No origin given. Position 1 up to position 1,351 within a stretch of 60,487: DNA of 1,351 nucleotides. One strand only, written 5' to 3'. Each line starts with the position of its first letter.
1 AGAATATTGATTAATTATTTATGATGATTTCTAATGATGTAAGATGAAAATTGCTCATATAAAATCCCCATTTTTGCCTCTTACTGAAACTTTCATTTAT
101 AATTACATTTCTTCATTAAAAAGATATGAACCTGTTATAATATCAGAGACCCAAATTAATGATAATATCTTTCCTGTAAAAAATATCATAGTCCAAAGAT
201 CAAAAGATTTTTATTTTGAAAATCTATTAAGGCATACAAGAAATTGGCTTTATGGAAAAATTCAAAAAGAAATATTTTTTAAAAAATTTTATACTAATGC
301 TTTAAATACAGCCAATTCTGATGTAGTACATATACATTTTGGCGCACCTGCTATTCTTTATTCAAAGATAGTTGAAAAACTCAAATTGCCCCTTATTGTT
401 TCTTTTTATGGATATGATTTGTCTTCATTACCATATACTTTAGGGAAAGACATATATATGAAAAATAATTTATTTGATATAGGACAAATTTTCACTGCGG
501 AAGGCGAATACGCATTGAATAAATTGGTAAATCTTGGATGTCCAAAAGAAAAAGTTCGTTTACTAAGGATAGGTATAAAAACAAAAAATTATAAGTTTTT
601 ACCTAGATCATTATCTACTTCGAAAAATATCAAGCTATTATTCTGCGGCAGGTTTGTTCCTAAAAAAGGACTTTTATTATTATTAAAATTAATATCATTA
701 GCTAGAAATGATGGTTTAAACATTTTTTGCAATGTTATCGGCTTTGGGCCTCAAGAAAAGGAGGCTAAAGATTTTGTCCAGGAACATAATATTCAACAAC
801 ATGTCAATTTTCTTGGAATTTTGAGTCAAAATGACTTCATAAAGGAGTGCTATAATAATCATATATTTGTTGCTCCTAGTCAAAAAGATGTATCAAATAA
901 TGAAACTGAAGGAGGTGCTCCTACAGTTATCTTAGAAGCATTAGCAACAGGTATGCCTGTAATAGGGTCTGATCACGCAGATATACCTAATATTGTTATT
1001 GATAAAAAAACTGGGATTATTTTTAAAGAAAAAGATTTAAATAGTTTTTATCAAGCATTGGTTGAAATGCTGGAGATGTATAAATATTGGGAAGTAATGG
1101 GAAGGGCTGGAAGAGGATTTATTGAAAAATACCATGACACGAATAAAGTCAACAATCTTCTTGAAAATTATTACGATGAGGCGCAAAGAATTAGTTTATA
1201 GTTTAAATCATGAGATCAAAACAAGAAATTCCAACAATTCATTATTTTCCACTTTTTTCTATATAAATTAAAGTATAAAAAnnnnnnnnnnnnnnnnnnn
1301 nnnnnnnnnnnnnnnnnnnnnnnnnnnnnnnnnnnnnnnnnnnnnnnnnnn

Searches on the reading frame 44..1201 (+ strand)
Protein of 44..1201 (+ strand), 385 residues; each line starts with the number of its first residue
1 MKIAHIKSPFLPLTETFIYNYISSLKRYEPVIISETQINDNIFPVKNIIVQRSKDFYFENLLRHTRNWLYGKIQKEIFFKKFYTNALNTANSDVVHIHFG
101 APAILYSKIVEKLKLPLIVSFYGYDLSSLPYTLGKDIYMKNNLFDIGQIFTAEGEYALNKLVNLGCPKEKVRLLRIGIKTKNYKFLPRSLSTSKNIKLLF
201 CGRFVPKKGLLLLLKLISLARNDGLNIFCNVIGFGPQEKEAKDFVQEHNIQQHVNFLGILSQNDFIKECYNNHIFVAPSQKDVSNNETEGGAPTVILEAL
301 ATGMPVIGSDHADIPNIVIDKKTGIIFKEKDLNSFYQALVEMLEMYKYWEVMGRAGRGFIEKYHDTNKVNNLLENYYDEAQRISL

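Call 8: search_protein_families(library=pfam, proteins=[window:44-1201:+], max_evalue=0.001)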
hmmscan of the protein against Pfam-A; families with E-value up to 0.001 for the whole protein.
window:44-1201:+ (385 aa): 3 families
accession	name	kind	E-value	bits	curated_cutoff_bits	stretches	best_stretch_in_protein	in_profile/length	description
PF00534.26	Glycos_transf_1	-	1.6e-28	99.8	26.4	1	191-357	11-170/172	Glycosyl transferases group 1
PF13692.12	Glyco_trans_1_4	-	2.1e-23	83.6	27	1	197-344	3-141/142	Glycosyl transferases group 1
PF13439.12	Glyco_transf_4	-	0.00011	22.7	28.5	1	62-180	43-168/170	Glycosyltransferase Family 4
